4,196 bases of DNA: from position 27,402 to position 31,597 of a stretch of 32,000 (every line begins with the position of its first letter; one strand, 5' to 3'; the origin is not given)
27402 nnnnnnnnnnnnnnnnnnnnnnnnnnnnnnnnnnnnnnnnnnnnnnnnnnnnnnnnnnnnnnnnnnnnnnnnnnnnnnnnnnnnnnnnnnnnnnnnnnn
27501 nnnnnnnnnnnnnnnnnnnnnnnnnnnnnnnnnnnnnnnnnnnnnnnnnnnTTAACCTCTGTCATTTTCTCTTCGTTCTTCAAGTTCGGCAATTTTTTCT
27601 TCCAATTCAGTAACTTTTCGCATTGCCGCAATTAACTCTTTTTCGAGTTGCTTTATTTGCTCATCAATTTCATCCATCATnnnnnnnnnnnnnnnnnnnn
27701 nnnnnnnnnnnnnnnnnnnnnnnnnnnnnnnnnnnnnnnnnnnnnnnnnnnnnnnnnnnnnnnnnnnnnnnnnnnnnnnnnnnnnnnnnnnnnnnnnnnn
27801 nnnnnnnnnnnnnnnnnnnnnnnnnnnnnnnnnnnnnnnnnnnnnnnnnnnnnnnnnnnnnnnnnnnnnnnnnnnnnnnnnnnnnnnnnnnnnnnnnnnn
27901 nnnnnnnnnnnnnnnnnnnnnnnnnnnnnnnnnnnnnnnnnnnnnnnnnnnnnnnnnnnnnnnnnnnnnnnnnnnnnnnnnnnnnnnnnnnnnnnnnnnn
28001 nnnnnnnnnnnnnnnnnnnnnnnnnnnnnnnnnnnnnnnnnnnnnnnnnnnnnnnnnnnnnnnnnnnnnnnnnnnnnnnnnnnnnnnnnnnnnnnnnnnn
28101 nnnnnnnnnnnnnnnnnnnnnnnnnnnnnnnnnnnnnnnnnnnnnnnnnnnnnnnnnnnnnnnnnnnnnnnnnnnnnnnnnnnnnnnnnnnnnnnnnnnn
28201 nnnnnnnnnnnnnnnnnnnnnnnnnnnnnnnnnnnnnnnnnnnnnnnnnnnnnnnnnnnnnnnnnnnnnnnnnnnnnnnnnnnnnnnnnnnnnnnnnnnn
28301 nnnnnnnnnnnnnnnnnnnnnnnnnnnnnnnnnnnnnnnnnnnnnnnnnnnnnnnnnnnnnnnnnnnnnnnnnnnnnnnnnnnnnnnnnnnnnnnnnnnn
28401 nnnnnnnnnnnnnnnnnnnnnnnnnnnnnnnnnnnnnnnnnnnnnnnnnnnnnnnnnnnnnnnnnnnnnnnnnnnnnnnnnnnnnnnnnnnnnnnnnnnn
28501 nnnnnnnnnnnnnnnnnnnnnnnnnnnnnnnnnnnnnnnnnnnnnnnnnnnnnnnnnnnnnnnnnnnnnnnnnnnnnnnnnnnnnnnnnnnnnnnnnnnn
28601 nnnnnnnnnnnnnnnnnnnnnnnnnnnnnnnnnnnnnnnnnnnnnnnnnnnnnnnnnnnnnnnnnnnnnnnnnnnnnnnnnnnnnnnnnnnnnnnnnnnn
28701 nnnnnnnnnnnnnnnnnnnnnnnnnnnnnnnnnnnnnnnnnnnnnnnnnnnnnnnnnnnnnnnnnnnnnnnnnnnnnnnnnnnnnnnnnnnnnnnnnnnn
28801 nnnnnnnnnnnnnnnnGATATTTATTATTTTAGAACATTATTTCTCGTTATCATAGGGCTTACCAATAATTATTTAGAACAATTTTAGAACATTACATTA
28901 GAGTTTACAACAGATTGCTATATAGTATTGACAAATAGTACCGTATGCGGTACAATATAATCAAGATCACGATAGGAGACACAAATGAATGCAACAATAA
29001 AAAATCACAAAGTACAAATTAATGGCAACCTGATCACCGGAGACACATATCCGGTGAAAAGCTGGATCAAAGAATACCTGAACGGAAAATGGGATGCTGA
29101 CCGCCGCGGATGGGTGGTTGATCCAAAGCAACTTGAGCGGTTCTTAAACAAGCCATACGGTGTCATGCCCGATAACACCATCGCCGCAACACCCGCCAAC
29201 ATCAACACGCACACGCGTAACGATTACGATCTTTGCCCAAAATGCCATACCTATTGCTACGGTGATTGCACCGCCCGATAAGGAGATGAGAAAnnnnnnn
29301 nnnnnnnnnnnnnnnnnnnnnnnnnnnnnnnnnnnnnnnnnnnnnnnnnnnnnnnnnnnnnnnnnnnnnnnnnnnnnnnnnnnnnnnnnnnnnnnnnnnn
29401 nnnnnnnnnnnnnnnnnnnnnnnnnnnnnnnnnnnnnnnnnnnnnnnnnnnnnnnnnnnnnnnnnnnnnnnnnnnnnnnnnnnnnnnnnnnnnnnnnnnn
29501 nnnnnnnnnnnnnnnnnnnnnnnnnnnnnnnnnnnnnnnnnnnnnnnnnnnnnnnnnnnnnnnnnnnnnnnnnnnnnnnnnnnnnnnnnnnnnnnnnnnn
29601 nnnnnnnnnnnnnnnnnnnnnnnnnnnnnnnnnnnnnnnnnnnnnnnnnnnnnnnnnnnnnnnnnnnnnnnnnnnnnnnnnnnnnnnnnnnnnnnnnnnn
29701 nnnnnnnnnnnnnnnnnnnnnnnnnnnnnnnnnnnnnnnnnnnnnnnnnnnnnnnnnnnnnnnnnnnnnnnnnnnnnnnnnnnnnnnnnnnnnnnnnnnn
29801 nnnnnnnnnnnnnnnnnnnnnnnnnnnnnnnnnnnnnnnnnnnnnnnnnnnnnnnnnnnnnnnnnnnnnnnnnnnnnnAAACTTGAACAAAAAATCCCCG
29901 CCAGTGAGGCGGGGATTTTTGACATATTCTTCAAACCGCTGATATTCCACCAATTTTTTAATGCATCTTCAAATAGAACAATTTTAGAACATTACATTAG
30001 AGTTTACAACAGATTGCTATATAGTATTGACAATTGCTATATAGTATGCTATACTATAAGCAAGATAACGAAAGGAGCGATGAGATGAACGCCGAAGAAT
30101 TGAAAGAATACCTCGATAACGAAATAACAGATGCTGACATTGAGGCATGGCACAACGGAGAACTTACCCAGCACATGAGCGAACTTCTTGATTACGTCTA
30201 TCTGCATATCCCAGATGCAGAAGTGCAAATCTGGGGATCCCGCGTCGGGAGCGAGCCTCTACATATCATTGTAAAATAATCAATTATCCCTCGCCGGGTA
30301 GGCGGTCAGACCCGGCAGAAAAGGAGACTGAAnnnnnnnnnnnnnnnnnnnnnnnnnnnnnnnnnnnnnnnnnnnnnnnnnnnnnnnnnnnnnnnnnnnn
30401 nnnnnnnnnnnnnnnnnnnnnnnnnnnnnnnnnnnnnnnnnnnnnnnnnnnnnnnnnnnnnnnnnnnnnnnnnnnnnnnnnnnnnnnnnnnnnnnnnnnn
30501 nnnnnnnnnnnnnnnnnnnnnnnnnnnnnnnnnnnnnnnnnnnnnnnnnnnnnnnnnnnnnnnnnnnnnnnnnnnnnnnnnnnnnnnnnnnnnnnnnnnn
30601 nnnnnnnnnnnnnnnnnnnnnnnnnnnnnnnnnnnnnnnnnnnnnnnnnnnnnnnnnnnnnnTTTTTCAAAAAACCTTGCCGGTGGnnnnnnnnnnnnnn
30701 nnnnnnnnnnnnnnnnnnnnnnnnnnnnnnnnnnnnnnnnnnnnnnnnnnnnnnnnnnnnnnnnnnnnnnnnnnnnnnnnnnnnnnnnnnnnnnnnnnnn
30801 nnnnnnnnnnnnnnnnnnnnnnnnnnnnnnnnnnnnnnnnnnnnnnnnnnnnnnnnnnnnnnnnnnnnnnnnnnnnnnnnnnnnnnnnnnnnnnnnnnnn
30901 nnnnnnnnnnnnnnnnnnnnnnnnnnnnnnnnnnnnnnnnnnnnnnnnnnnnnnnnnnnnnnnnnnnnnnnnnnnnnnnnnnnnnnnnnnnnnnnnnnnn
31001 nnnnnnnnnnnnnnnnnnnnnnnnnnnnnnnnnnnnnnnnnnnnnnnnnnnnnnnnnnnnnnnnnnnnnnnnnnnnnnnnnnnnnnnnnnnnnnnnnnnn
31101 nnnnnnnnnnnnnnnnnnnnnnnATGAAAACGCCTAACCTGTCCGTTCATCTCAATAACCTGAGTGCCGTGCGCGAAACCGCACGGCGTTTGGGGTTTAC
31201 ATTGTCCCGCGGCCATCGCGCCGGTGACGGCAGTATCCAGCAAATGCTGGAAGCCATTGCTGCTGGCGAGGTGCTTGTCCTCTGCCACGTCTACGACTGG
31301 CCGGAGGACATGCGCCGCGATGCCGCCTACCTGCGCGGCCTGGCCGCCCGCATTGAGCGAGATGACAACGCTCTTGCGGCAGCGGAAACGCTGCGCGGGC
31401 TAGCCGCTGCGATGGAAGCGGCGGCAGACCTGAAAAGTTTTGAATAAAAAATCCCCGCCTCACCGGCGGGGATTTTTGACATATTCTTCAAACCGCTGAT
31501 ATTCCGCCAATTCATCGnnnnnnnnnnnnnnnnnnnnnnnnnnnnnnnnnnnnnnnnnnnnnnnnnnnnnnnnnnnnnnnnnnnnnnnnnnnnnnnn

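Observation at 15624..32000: Capsid-less integrated element: tyrosine integrase, FtsK/TraB-like translocase, wall hydrolases and a block of exported/membrane proteins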

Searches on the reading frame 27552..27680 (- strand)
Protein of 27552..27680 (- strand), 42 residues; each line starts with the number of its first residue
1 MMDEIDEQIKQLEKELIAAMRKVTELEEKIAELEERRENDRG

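Call 7: search_protein_families(library=pfam, max_evalue=0.01, proteins=[window:27552-27680:-])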
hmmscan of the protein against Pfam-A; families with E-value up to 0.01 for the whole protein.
window:27552-27680:- (42 aa): 2 families
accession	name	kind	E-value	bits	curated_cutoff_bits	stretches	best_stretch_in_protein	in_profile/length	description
PF15456.11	Uds1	-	0.0049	17.5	28.8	1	7-38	75-106/123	Up-regulated During Septation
PF08946.15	Osmo_CC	-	0.0088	16.8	24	0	21-38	19-36/46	Osmosensory transporter coiled coil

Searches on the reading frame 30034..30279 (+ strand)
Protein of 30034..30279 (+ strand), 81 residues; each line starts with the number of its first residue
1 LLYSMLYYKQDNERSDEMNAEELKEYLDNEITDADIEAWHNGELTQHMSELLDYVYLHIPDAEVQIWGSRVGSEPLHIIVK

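Call 7: search_protein_families(library=pfam, max_evalue=0.01, proteins=[window:30034-30279:+])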
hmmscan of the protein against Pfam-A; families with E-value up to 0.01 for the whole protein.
window:30034-30279:+ (81 aa): 0 families

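Call 10: search_protein_families(library=phrogs, max_evalue=0.01, proteins=[window:30034-30279:+])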
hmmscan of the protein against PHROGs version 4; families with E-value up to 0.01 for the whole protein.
window:30034-30279:+ (81 aa): 1 family
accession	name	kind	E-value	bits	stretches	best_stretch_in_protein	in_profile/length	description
phrog_15084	-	unknown function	0.0086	17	1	20-64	140-184/264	-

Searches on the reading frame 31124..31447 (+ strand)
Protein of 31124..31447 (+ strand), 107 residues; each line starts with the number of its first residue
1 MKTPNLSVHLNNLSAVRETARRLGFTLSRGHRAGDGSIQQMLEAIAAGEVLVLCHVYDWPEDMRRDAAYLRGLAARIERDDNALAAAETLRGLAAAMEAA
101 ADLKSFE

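Call 7: search_protein_families(library=pfam, max_evalue=0.01, proteins=[window:31124-31447:+])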
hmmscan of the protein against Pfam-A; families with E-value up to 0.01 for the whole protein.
window:31124-31447:+ (107 aa): 0 families

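Call 10: search_protein_families(library=phrogs, max_evalue=0.01, proteins=[window:31124-31447:+])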
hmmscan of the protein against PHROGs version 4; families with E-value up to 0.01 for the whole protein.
window:31124-31447:+ (107 aa): 0 families

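Call 14: find_encoding_contigs(protein=window:31124-31447:+, flank=10000, max_places=6)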
Protein window:31124-31447:+ (107 aa): 2 contigs read that carry it; 1 place shown.
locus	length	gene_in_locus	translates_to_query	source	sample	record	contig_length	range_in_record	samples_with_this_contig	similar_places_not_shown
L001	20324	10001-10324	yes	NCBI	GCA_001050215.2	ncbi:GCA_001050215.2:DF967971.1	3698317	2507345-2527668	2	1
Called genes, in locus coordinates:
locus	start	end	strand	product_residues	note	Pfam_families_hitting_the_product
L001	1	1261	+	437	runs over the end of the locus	-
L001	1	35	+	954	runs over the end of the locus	-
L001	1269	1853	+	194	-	-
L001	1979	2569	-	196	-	-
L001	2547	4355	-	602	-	PF01580:FtsK_SpoIIIE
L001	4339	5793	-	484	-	PF13231:PMT_2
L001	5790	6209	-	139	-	-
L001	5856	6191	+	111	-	-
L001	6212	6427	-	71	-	-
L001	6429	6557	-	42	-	-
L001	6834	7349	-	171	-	-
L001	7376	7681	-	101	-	PF25212:HVO_A0114 (weak)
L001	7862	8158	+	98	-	-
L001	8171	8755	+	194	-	-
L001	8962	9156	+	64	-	-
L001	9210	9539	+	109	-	-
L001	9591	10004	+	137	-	-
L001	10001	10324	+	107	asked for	-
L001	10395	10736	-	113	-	-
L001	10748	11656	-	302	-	-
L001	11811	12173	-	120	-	-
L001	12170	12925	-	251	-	PF00142:Fer4_NifH, PF01656:CbiA, PF02374:ArsA_ATPase, PF06564:CBP_BcsQ, PF09140:MipZ, PF10609:ParA, PF13614:AAA_31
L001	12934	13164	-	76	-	-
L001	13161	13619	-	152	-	-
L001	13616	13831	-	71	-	-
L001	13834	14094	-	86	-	-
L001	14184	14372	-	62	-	-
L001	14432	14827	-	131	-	PF12728:HTH_17 (faint)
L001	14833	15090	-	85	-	-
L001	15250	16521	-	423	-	PF13393:tRNA-synt_His, PF00587:tRNA-synt_2b, PF03129:HGTP_anticodon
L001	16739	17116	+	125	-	PF07085:DRTGG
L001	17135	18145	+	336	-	PF00571:CBS, PF13581:HATPase_c_2, PF02518:HATPase_c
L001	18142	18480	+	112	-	PF07085:DRTGG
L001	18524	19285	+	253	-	PF02811:PHP (weak)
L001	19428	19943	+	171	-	PF01257:2Fe-2S_thioredx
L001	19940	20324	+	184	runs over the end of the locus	PF02518:HATPase_c, PF13589:HATPase_c_3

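Call 21: search_protein_families(library=pfam, max_evalue=0.05, proteins=[L001:10748-11656:-, L001:11811-12173:-, L001:12170-12937:-, L001:12934-13164:-, L001:13161-13619:-, L001:13616-13831:-, L001:13834-14094:-, L001:14048-14365:-, L001:14432-14827:-, L001:14833-15090:-])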
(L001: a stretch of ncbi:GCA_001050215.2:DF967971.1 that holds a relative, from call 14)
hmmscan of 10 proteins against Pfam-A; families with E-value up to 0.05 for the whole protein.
L001:10748-11656:- (302 aa): 0 families

L001:11811-12173:- (120 aa): 0 families

L001:12170-12937:- (255 aa): 10 families
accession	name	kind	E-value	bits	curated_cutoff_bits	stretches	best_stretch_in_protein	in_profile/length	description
PF13614.12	AAA_31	-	7.4e-42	143.7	27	1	5-171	1-173/177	AAA domain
PF01656.29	CbiA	-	2.7e-20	73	25.4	1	8-224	1-124/125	CobQ/CobB/MinD/ParA nucleotide binding domain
PF02374.21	ArsA_ATPase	-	3.7e-13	49.8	24.3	1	13-127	8-136/305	Anion-transporting ATPase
PF00142.24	Fer4_NifH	-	2.3e-12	47.4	25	1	13-240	7-239/271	4Fe-4S iron sulfur cluster binding proteins, NifH/frxC family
PF09140.17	MipZ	-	4.9e-10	39.6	20.7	1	7-145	2-129/262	ATPase MipZ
PF10609.15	ParA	-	7.6e-10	39.1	27.1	1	6-145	4-143/246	NUBPL iron-transfer P-loop NTPase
PF06564.18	CBP_BcsQ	-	1.4e-07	31.7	21.3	1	5-141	1-141/234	Cellulose biosynthesis protein BcsQ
PF07015.17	VirC1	-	0.00058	19.7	24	1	5-43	1-39/231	VirC1 protein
PF01268.25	FTHFS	-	0.0043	15.8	27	1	6-40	58-92/556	Formate--tetrahydrofolate ligase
PF16575.11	CLP1_P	-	0.017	15.3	26.6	1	16-44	4-32/188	mRNA cleavage and polyadenylation factor CLP1 P-loop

L001:12934-13164:- (76 aa): 0 families

L001:13161-13619:- (152 aa): 0 families

L001:13616-13831:- (71 aa): 0 families

L001:13834-14094:- (86 aa): 1 family
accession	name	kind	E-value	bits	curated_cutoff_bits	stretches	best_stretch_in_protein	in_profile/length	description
PF24444.1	DUF7563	-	0.03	14.2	27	1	30-55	12-37/39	Family of unknown function (DUF7563)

L001:14048-14365:- (105 aa): 0 families

L001:14432-14827:- (131 aa): 9 families
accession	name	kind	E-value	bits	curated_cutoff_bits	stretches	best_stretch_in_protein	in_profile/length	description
PF12728.13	HTH_17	-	3.8e-11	43.5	27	2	7-46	4-43/51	Helix-turn-helix domain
PF13411.12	MerR_1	-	3.4e-05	24.3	21.6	1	70-114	3-47/69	MerR HTH family regulatory protein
PF00376.29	MerR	-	0.00035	20.8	28.2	1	70-94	2-26/38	MerR family regulatory protein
PF13384.12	HTH_23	-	0.003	17.8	24.6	1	67-89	17-39/50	Homeodomain-like domain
PF13518.12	HTH_28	-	0.0032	18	25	1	70-90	15-35/52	Helix-turn-helix domain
PF05225.22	HTH_psq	-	0.012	15.8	20.4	1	70-91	19-40/45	helix-turn-helix, Psq domain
PF13551.12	HTH_29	-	0.025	15.1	28.1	0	69-89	13-34/64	Winged helix-turn helix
PF13542.12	HTH_Tnp_ISL3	-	0.031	14.2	27.4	0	70-89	29-48/51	Helix-turn-helix domain of transposase family ISL3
PF13338.12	AbiEi_4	-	0.036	14.6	25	0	71-99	17-44/49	Transcriptional regulator, AbiEi antitoxin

L001:14833-15090:- (85 aa): 0 families

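Call 22: search_protein_families(library=phrogs, max_evalue=0.05, proteins=[L001:10748-11656:-, L001:11811-12173:-, L001:12170-12937:-, L001:12934-13164:-, L001:13161-13619:-, L001:13616-13831:-, L001:13834-14094:-, L001:14048-14365:-, L001:14432-14827:-, L001:14833-15090:-])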
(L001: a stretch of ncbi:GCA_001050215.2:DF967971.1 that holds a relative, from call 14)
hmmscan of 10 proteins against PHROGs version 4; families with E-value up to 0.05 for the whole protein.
L001:10748-11656:- (302 aa): 4 families
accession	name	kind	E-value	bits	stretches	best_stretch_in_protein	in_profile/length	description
phrog_9773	-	DNA, RNA and nucleotide metabolism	2.4e-14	54.7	1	28-114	14-104/288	replication initiation O-like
phrog_1347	-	unknown function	6.7e-05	22.8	1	38-112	22-97/417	-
phrog_678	-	DNA, RNA and nucleotide metabolism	0.0045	17.6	1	43-196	76-217/346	replication initiation O-like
phrog_3508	-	unknown function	0.032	15.7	0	272-298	65-91/103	-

L001:11811-12173:- (120 aa): 1 family
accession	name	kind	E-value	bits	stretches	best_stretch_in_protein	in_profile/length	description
phrog_9615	-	unknown function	0.045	13.9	0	51-98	205-252/349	-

L001:12170-12937:- (255 aa): 1 family
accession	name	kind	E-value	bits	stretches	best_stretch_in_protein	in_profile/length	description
phrog_164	-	DNA, RNA and nucleotide metabolism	2.3e-49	169.8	1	3-233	222-456/500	ParA-like partition protein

L001:12934-13164:- (76 aa): 0 families

L001:13161-13619:- (152 aa): 0 families

L001:13616-13831:- (71 aa): 1 family
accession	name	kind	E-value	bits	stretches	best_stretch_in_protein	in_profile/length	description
phrog_12258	-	DNA, RNA and nucleotide metabolism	0.0051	18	1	11-71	10-68/123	HTH DNA binding protein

L001:13834-14094:- (86 aa): 0 families

L001:14048-14365:- (105 aa): 0 families

L001:14432-14827:- (131 aa): 16 families
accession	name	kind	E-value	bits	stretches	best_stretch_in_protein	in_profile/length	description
phrog_66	-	integration and excision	1.5e-05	25.8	1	70-111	96-137/412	excisionase and transcriptional regulator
phrog_18155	-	unknown function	0.00033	21.5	0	31-48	17-34/46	-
phrog_2907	-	integration and excision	0.001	20.5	0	70-113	9-57/117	excisionase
phrog_57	-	head and packaging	0.0012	19.7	1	70-116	15-62/199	terminase small subunit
phrog_4151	-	DNA, RNA and nucleotide metabolism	0.0021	18.9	1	65-92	20-45/154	DNA binding protein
phrog_6620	-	integration and excision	0.0023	18.5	1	70-106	4-41/201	transposase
phrog_7506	-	integration and excision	0.0024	19.2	0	70-110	18-56/78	recombination directionality factor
phrog_2474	-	transcription regulation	0.0029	18.5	1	71-111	52-93/118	MerR-like transcriptional regulator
phrog_59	-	DNA, RNA and nucleotide metabolism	0.0078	16.6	1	69-95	248-275/423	HNH endonuclease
phrog_3218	-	head and packaging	0.014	16.2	0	67-104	33-68/152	terminase small subunit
phrog_35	-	transcription regulation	0.017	16.2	1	25-96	48-112/181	transcriptional repressor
phrog_4691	-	integration and excision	0.017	16.1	0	10-55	24-70/78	excisionase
phrog_1763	-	DNA, RNA and nucleotide metabolism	0.018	15.7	1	77-102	16-41/60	HTH DNA binding protein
phrog_5301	-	transcription regulation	0.027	15.7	0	71-93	24-46/132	transcriptional repressor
phrog_22849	-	tail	0.028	14.6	1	25-123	65-159/390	tail fiber protein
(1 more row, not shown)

L001:14833-15090:- (85 aa): 0 families

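Call 63: find_encoding_contigs(protein=P0317, flank=10000, max_places=4)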
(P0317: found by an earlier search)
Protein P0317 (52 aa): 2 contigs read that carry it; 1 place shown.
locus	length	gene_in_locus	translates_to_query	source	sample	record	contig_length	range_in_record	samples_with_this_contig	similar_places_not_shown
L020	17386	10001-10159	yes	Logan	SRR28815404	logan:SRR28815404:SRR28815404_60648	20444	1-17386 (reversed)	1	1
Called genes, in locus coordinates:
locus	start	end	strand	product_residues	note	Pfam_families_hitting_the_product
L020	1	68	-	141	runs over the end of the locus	-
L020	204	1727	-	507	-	PF13231:PMT_2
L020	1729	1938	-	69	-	-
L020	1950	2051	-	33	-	-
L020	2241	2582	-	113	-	-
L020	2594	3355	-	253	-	-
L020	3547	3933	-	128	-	-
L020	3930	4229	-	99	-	-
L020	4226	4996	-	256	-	PF00142:Fer4_NifH (faint), PF01656:CbiA, PF02374:ArsA_ATPase (weak), PF09140:MipZ, PF10609:ParA, PF13614:AAA_31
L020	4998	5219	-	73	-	-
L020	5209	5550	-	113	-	-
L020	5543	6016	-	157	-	-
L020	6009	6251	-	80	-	-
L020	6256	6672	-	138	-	-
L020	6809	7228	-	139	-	PF12728:HTH_17 (faint)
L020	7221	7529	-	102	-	-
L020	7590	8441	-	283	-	PF00589:Phage_integrase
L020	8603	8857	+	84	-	-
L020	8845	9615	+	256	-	-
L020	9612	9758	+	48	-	-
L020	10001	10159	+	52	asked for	-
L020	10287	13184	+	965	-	-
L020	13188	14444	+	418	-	-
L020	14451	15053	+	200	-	-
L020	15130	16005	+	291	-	PF02899:Phage_int_SAM_1, PF00589:Phage_integrase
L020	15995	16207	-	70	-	-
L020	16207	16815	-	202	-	-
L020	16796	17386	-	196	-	?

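Call 77: search_protein_families(library=ncbifam, max_evalue=0.1, proteins=[L001:10748-11656:-, L001:11811-12173:-])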
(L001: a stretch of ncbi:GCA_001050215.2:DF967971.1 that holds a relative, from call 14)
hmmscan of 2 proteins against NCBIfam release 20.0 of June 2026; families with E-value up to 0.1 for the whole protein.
L001:10748-11656:- (302 aa): 0 families

L001:11811-12173:- (120 aa): 1 family
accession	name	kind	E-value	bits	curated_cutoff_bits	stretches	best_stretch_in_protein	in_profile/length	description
NF008671.0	PRK11675.1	equivalog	0.0026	18.2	62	1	40-92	38-90/95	LexA regulated protein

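Call 96: search_protein_families(library=pfam, max_evalue=10, proteins=[L020:16207-16815:-])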
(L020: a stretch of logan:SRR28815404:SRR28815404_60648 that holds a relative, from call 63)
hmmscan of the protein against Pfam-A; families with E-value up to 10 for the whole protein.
L020:16207-16815:- (202 aa): 1 family
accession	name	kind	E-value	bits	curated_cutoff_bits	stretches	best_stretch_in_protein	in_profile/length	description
PF23793.1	LysC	-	0.045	14.1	27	1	17-60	1-38/69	Rz1-like lysis system protein LysC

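Call 99: find_encoding_contigs(protein=P0280, flank=8000, max_places=3)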
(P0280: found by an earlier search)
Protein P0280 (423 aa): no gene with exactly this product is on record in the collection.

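Call 100: find_encoding_contigs(protein=P0274, flank=8000, max_places=4)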
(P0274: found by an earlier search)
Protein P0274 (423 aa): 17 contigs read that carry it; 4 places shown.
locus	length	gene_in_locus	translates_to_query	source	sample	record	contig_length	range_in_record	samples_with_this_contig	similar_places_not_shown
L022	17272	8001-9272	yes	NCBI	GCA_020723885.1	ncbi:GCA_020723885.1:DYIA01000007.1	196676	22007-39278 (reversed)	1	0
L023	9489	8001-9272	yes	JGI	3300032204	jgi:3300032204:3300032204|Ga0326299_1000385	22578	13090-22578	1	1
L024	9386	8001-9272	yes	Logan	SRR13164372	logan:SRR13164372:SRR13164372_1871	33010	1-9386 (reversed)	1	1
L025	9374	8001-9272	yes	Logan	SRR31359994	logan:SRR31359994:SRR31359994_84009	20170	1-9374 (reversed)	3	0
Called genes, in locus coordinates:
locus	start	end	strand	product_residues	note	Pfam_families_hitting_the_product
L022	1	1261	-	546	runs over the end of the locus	PF01512:Complex1_51K, PF10589:NADH_4Fe-4S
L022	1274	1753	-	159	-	PF01257:2Fe-2S_thioredx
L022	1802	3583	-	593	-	PF01512:Complex1_51K, PF10531:SLBB (faint), PF12797:Fer4_2 (faint), PF10589:NADH_4Fe-4S, PF13237:Fer4_10 (weak), PF12838:Fer4_7, PF13187:Fer4_9 (weak), PF00037:Fer4 (weak), +2 more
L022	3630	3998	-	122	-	-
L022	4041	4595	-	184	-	PF02518:HATPase_c, PF13589:HATPase_c_3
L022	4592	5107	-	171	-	PF01257:2Fe-2S_thioredx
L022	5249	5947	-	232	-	-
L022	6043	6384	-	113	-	PF02603:Hpr_kinase_N (faint), PF07085:DRTGG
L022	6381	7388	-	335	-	PF00571:CBS, PF13581:HATPase_c_2, PF02518:HATPase_c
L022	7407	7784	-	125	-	PF07085:DRTGG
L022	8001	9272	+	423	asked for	PF13393:tRNA-synt_His, PF00587:tRNA-synt_2b, PF03129:HGTP_anticodon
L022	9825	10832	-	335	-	PF00005:ABC_tran, PF08352:oligo_HPY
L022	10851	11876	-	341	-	PF00005:ABC_tran, PF02463:SMC_N (weak), PF13304:AAA_21, PF08352:oligo_HPY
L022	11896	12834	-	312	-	PF12911:OppC_N, PF00528:BPD_transp_1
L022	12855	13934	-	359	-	PF19300:BPD_transp_1_N, PF00528:BPD_transp_1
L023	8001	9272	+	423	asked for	PF13393:tRNA-synt_His, PF00587:tRNA-synt_2b, PF03129:HGTP_anticodon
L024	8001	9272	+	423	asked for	PF13393:tRNA-synt_His, PF00587:tRNA-synt_2b, PF03129:HGTP_anticodon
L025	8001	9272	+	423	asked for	PF13393:tRNA-synt_His, PF00587:tRNA-synt_2b, PF03129:HGTP_anticodon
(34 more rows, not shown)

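Call 112: search_protein_families(library=padloc, max_evalue=0.001, proteins=[L001:13161-13619:-])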
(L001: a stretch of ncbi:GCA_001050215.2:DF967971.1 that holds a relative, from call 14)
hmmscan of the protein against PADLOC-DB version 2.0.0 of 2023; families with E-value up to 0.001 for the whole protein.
L001:13161-13619:- (152 aa): 0 families
